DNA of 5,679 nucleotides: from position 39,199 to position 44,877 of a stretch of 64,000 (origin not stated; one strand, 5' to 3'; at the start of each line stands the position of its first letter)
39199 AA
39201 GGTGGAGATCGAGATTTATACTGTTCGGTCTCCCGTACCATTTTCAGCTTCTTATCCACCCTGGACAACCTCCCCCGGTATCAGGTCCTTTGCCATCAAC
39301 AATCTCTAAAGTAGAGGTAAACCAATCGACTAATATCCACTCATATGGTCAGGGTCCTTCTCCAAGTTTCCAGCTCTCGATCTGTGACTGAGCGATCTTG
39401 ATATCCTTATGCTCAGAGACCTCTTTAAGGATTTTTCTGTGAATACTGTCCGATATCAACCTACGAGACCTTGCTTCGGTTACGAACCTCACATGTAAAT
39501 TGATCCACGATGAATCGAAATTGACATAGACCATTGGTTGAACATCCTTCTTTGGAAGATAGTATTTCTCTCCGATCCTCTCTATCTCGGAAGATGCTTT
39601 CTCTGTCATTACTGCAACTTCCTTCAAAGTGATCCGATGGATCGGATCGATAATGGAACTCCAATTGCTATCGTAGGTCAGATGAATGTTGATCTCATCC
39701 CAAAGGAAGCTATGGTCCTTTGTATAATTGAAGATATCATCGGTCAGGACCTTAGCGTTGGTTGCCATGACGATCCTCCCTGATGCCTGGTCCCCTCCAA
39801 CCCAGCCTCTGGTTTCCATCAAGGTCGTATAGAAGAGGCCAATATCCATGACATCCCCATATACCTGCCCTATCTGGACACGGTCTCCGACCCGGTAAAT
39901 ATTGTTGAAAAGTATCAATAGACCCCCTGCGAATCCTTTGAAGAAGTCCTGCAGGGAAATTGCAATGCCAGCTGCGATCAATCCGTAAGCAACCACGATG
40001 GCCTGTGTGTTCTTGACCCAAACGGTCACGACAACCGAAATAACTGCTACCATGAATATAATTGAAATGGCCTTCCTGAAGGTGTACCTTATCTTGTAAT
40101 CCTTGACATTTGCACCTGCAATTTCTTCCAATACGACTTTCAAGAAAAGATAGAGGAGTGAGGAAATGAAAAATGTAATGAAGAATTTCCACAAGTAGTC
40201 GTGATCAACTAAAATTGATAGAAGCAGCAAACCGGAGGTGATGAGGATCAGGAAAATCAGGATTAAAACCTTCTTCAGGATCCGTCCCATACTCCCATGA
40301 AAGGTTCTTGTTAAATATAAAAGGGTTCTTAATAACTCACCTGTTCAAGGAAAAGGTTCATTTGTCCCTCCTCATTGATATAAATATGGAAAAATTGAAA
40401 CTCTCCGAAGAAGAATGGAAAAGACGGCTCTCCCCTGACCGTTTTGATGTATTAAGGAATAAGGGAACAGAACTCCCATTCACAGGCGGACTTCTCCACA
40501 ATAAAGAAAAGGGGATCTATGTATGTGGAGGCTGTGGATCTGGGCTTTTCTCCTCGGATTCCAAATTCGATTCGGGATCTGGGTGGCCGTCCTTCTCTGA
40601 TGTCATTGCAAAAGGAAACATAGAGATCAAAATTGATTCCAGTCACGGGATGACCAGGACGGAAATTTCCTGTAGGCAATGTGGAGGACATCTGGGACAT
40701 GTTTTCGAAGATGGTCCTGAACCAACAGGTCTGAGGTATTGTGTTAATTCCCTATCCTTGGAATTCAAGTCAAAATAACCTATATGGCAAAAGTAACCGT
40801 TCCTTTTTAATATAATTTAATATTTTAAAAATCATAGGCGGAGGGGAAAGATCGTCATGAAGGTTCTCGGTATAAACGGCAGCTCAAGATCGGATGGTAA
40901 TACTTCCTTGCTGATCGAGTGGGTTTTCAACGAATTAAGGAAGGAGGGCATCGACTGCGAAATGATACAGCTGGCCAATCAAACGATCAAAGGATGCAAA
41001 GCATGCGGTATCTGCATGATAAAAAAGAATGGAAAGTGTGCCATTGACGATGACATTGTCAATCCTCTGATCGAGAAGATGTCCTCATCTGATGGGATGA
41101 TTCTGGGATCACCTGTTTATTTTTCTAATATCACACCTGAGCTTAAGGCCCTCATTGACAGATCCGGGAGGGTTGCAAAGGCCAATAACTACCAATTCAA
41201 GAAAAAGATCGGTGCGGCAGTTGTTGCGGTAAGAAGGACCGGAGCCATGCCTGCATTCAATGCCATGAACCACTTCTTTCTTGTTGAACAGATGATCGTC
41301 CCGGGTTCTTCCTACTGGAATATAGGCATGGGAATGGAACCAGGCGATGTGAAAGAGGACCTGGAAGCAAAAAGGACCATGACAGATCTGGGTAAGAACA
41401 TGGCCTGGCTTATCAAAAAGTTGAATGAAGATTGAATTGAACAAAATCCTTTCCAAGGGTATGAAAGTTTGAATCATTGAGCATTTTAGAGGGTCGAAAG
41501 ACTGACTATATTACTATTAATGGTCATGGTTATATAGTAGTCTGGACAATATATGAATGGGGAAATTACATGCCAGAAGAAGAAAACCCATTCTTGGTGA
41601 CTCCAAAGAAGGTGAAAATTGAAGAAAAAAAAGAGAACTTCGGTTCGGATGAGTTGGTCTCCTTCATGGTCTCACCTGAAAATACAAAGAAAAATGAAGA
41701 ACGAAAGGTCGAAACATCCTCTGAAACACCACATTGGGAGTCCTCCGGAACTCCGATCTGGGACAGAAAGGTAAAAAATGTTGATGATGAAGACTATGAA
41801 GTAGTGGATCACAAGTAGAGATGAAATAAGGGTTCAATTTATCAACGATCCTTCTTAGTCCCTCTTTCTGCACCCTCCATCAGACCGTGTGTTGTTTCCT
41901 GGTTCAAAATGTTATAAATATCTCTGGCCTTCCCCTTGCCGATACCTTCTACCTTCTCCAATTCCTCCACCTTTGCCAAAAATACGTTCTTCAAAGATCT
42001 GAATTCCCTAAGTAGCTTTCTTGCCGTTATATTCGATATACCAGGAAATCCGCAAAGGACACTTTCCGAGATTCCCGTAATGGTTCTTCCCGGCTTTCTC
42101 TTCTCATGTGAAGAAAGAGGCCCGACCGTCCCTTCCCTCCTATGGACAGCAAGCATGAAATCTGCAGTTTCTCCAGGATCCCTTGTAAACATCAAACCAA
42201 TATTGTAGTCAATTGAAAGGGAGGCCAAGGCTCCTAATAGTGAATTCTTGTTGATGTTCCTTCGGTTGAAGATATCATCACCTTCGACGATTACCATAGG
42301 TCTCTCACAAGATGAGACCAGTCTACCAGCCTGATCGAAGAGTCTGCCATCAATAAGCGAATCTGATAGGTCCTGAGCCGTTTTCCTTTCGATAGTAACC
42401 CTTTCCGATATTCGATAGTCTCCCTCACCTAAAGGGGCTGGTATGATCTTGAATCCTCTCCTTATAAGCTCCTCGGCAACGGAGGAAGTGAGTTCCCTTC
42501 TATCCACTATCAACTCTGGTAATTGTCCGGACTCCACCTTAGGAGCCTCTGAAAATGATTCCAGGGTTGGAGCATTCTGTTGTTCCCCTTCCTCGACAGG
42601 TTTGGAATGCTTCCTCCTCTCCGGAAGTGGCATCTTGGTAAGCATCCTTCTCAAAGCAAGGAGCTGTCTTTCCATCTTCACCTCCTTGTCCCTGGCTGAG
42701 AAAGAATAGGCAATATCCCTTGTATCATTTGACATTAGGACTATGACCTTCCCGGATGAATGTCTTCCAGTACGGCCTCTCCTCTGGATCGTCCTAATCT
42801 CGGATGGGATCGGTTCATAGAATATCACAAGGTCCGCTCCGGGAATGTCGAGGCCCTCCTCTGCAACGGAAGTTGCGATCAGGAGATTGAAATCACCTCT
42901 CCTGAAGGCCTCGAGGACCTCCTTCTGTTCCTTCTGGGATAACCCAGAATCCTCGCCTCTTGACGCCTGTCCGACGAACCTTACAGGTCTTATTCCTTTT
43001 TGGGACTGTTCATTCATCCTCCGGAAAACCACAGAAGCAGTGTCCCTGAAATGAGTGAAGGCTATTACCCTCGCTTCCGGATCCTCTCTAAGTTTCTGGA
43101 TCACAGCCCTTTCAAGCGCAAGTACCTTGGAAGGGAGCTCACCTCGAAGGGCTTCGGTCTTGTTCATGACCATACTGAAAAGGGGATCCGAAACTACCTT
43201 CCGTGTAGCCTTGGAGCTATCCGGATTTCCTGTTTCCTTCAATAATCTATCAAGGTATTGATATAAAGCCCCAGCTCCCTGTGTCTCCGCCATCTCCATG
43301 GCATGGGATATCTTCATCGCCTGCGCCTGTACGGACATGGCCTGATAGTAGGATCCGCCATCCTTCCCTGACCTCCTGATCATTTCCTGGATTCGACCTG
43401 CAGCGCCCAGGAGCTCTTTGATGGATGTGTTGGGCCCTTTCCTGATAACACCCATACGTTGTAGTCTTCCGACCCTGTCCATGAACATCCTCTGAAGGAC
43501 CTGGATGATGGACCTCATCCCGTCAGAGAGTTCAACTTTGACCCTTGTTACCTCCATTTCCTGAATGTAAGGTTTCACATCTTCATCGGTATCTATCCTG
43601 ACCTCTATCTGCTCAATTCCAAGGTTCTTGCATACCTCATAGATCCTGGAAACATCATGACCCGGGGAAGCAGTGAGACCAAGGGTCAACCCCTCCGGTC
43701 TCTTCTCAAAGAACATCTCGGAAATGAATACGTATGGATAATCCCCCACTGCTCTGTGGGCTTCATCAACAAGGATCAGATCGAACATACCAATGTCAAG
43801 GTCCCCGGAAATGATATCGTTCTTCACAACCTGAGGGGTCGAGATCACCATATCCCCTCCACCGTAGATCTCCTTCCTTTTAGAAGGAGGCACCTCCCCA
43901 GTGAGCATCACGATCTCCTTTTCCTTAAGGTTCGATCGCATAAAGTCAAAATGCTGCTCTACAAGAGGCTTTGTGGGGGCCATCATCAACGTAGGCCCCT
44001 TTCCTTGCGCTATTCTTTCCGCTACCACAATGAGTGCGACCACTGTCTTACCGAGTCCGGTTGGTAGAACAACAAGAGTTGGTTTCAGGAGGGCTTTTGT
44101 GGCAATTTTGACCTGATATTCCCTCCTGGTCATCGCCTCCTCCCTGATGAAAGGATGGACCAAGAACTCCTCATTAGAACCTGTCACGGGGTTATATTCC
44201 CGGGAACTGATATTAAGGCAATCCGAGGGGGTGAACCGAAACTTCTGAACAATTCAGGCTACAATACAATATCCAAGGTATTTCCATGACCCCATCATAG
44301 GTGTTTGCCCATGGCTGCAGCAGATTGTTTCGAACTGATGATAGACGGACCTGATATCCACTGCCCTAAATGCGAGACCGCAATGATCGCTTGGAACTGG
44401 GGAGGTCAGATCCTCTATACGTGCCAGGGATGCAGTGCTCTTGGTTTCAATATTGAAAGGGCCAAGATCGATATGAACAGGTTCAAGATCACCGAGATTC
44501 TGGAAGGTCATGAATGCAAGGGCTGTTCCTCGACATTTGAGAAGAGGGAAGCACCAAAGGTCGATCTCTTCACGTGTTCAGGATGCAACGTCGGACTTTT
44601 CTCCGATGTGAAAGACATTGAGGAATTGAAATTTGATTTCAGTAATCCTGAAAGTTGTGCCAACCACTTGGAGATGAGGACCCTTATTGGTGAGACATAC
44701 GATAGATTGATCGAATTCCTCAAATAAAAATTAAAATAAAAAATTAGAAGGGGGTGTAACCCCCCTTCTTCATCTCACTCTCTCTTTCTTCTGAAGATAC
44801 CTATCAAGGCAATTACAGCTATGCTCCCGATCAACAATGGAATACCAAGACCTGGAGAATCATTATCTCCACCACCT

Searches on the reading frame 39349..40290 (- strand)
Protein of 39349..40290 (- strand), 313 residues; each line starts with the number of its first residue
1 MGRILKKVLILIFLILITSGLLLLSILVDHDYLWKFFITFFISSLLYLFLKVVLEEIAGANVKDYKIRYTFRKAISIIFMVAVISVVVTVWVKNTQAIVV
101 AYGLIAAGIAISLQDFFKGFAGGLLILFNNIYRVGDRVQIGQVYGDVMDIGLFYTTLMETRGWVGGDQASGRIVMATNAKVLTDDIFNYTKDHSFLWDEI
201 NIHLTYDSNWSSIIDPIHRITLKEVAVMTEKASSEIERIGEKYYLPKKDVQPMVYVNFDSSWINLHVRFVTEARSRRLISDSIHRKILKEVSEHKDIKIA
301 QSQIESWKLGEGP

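Call 117: search_protein_families(library=pfam, proteins=[window:39349-40290:-], max_evalue=0.001)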
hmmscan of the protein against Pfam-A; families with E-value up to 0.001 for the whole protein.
window:39349-40290:- (313 aa): 1 family
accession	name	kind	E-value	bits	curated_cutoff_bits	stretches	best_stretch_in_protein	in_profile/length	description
PF00924.24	MS_channel_2nd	-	4.1e-12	46.5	20.2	1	116-191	2-68/68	Mechanosensitive ion channel, beta-domain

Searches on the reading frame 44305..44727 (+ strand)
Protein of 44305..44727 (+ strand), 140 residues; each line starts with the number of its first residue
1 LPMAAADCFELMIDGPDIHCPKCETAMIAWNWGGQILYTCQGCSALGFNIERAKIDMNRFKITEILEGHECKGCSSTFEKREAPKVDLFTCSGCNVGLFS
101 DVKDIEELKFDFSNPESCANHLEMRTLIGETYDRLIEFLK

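Call 4: search_protein_families(library=pfam, proteins=[window:44305-44727:+], max_evalue=1)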
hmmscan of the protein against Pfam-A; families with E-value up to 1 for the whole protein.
window:44305-44727:+ (140 aa): 13 families
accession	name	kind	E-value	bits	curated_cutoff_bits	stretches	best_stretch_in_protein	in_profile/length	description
PF13453.11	Zn_ribbon_TFIIB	-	3.3e-05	23.6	22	1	19-43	1-25/41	Transcription factor zinc-finger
PF22191.2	IBR_1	-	0.0045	17.3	27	1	18-44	4-28/47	IBR domain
PF12760.12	Zn_ribbon_IS1595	-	0.0046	17.3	25.4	1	15-44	16-44/46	Transposase zinc-ribbon domain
PF22289.1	DmmA-like_C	-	0.0086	16.5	27.4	1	71-99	4-29/44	Dimethylamine monooxygenase subunit DmmA-like, C-terminal domain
PF07191.17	Zn_ribbon_6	-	0.02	15.3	25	1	18-95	1-56/67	Double zinc ribbon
PF12660.12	zf-TFIIIC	-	0.026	15.1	23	1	43-103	17-68/98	Putative zinc-finger of transcription factor IIIC complex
PF01155.25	HypA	-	0.091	13.2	28.9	1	55-96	57-94/112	Hydrogenase/urease nickel incorporation, metallochaperone, hypA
PF16435.11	DUF5032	-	0.18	11.6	25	1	72-121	123-172/259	Domain of unknown function (DUF5032)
PF23713.2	WH_Egal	-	0.23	12.5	27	1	117-140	28-51/69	Egalitarian winged helix domain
PF13408.12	Zn_ribbon_recom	-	0.26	12.1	25.3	1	18-43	6-32/58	Recombinase zinc beta ribbon domain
PF05013.17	FGase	-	0.34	11.4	28.9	1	25-61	28-67/219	N-formylglutamate amidohydrolase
PF05280.16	FlhC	-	0.5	10.6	27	1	52-96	119-162/173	Flagellar transcriptional activator (FlhC)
PF13717.11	Zn_ribbon_4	-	0.64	10.4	30.3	0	17-25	2-10/36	zinc-ribbon domain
